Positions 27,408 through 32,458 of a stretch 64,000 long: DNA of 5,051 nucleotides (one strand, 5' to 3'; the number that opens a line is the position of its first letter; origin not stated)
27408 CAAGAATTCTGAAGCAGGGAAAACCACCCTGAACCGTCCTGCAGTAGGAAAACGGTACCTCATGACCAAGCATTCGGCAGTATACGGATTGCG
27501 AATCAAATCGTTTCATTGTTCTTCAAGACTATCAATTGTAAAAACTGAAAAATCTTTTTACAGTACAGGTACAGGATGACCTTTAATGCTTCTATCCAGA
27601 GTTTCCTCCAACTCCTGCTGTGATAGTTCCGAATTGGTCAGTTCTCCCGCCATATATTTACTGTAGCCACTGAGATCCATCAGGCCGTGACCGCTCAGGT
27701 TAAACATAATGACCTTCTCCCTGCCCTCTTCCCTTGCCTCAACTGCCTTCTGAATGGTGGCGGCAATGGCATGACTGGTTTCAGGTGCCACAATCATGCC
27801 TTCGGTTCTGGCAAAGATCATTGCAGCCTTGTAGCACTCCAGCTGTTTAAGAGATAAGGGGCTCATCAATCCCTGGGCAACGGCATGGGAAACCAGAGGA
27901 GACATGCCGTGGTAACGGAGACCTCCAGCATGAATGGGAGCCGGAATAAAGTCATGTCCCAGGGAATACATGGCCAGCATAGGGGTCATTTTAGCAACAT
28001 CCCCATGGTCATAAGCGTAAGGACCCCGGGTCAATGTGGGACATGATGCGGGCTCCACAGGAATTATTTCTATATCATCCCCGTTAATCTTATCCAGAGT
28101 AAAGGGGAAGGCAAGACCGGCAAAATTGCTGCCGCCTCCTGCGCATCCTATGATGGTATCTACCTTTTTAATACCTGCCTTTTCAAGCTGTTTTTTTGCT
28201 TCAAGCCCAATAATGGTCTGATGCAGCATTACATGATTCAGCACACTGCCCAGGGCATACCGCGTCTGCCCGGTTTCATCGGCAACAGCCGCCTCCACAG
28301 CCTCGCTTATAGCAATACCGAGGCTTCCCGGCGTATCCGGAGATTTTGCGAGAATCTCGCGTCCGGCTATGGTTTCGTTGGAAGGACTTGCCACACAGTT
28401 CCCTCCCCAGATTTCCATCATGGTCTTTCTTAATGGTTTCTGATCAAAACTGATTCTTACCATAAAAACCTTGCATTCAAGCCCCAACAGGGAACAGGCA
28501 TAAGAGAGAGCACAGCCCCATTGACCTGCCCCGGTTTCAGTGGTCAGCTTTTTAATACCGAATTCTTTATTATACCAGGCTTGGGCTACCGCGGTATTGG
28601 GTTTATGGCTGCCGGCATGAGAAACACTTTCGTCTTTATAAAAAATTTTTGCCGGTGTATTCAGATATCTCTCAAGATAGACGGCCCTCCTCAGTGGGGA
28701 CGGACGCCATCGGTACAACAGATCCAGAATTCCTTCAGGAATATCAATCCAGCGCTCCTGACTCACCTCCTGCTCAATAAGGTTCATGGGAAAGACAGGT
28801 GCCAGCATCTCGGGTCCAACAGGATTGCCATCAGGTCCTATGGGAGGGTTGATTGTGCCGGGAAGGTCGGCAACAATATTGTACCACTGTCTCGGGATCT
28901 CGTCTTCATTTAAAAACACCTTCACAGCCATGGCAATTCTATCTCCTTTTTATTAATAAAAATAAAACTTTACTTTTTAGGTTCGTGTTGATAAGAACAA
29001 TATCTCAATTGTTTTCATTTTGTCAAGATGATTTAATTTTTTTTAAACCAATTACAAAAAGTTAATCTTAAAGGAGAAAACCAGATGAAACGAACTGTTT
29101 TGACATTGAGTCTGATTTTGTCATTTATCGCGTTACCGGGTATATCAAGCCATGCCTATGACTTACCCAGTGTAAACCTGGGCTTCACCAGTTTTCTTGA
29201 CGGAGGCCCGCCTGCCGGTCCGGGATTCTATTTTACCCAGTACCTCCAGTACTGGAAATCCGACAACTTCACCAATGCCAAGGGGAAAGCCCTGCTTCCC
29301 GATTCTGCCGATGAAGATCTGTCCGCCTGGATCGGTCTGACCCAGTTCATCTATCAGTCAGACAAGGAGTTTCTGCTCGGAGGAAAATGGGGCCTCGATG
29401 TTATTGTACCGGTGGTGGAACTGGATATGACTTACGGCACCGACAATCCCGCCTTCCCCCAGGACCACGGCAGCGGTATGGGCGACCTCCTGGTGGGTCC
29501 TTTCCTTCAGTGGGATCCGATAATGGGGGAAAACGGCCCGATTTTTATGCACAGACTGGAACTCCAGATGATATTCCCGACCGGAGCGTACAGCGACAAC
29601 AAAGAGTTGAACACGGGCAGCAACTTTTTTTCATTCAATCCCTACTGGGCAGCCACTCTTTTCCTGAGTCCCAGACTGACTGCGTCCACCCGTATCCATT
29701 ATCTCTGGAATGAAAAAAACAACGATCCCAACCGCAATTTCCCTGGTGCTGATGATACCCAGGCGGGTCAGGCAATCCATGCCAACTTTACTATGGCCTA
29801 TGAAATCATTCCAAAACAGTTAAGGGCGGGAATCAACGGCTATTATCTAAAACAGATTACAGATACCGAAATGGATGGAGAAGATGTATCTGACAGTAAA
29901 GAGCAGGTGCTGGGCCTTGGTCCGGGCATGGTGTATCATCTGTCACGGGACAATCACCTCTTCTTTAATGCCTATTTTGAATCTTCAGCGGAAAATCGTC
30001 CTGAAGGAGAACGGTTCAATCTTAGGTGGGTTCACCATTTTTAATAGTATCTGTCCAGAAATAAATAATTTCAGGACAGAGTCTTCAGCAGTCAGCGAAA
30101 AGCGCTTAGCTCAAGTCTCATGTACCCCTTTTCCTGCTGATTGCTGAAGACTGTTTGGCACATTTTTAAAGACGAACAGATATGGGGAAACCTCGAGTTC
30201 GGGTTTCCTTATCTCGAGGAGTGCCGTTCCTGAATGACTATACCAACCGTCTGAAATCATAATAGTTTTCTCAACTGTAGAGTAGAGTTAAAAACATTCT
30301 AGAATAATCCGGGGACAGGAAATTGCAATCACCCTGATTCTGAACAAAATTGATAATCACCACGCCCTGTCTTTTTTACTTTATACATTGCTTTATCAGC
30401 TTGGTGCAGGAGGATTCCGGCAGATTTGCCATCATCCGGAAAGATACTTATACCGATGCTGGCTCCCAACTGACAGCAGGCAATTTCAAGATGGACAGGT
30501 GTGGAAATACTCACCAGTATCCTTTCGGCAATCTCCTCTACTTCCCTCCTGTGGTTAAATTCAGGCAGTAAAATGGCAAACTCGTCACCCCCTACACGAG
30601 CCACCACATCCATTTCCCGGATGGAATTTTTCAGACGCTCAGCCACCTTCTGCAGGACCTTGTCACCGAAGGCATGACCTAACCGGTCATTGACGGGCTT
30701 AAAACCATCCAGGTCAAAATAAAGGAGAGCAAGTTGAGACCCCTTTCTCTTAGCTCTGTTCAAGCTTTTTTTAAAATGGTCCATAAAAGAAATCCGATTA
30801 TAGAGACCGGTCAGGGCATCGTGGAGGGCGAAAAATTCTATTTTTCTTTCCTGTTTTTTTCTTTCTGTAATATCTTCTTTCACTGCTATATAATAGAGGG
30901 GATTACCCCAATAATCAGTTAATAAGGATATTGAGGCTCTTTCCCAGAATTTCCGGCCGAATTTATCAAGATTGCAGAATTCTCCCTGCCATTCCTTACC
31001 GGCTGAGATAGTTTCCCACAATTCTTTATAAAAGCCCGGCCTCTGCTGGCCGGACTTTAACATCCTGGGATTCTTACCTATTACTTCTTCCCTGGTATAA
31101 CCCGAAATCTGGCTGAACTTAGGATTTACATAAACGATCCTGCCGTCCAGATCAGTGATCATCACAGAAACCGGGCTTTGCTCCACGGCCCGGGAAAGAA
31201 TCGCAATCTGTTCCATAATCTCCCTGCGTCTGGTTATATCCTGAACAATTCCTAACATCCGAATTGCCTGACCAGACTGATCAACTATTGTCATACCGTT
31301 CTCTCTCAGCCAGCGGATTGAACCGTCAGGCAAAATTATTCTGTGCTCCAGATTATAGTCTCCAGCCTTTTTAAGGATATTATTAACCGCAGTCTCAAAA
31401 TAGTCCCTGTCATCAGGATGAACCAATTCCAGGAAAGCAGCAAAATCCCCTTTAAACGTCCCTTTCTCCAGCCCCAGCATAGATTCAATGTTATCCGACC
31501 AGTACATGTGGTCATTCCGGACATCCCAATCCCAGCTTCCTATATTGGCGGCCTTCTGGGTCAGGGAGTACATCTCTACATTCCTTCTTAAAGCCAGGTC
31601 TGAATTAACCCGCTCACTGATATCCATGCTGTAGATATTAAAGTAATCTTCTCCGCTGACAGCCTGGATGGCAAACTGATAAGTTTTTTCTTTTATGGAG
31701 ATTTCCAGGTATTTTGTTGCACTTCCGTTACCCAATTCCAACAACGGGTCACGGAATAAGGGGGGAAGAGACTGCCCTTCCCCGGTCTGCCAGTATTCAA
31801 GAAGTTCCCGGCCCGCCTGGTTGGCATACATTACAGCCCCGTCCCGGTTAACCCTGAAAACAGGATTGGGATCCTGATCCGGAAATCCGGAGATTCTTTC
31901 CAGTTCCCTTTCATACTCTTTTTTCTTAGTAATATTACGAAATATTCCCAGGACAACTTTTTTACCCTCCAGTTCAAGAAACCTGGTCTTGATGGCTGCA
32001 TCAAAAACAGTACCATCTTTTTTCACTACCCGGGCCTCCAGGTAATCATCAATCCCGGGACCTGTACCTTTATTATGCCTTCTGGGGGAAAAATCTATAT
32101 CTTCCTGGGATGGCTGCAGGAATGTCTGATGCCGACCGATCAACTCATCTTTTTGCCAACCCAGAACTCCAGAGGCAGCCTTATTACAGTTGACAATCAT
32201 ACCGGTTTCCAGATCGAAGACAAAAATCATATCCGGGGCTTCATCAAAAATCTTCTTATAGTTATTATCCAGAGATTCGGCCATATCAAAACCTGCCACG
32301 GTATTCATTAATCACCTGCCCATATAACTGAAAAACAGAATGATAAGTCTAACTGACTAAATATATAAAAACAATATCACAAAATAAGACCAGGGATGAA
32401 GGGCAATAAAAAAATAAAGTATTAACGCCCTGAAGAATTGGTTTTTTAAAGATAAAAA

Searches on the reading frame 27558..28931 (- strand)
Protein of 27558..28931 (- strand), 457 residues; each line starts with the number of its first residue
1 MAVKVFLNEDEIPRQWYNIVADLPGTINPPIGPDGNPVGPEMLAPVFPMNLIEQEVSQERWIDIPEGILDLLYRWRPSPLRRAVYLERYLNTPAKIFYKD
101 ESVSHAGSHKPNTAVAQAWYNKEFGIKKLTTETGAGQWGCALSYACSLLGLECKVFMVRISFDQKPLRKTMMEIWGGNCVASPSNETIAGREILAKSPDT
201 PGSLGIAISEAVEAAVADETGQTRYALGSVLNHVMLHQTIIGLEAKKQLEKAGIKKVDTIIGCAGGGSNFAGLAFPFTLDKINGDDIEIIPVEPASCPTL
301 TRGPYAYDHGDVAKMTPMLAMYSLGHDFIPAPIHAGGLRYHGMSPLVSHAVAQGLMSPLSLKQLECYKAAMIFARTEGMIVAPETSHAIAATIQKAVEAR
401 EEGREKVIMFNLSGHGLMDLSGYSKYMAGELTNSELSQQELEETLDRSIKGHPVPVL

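Call 45: search_protein_families(library=pfam, proteins=[window:27558-28931:-], max_evalue=1e-8)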
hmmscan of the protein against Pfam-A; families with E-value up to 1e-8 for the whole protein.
window:27558-28931:- (457 aa): 1 family
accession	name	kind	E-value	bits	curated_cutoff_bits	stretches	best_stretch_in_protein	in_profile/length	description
PF00291.31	PALP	-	6.8e-36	124.6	35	1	75-414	5-295/295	Pyridoxal-phosphate dependent enzyme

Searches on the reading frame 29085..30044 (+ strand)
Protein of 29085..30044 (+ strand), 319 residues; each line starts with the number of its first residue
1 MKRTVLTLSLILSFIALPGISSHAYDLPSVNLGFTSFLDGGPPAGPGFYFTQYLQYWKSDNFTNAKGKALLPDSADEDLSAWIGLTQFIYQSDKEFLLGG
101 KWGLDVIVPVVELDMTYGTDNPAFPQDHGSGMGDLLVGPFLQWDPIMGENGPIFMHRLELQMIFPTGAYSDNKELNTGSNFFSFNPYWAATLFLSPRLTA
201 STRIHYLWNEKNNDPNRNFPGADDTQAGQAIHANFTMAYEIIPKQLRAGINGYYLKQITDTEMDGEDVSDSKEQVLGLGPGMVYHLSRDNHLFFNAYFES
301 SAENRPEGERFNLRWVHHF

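Call 62: search_protein_families(library=pfam, proteins=[window:29085-30044:+], max_evalue=0.00001)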
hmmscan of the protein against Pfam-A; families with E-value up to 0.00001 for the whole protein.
window:29085-30044:+ (319 aa): 1 family
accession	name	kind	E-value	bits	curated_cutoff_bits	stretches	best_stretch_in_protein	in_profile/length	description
PF13557.12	Phenol_MetA_deg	-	4.6e-64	217.2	22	1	64-315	6-242/242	Putative MetA-pathway of phenol degradation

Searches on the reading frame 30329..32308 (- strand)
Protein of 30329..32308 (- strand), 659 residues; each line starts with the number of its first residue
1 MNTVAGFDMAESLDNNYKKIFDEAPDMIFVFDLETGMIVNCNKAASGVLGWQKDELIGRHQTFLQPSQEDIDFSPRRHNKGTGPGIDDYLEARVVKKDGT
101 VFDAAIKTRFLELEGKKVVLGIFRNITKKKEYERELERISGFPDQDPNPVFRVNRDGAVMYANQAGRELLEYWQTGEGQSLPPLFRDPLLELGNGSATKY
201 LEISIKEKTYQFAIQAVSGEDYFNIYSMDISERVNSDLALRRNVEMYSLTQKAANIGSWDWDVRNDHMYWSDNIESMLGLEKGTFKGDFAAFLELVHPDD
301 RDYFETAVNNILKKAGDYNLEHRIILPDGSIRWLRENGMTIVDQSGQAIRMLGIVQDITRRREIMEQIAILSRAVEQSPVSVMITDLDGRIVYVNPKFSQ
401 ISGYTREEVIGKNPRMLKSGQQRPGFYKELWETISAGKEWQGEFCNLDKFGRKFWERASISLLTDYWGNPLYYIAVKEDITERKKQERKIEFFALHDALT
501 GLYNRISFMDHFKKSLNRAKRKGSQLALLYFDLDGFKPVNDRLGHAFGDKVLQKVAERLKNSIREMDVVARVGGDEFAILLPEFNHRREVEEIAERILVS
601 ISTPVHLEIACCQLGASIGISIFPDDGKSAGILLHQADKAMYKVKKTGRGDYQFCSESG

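Call 45: search_protein_families(library=pfam, proteins=[window:30329-32308:-], max_evalue=1e-8)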
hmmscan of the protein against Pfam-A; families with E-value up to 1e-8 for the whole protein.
window:30329-32308:- (659 aa): 6 families
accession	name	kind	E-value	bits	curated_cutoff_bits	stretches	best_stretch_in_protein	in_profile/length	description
PF00990.26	GGDEF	-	6.8e-50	169.4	23.8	1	494-649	1-159/161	Diguanylate cyclase, GGDEF domain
PF00989.32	PAS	-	4.3e-43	146.4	22.6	1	371-480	3-113/113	PAS fold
PF13426.13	PAS_9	-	9.9e-40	135.4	27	2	379-482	1-103/103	PAS domain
PF08447.18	PAS_3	-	1.4e-39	134.7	25.6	2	268-355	2-89/89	PAS fold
PF08448.16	PAS_4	-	1.5e-27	96.5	23.1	1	375-484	1-109/110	PAS fold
PF13188.13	PAS_8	-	2.4e-22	78.4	21.8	0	371-411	3-44/65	PAS domain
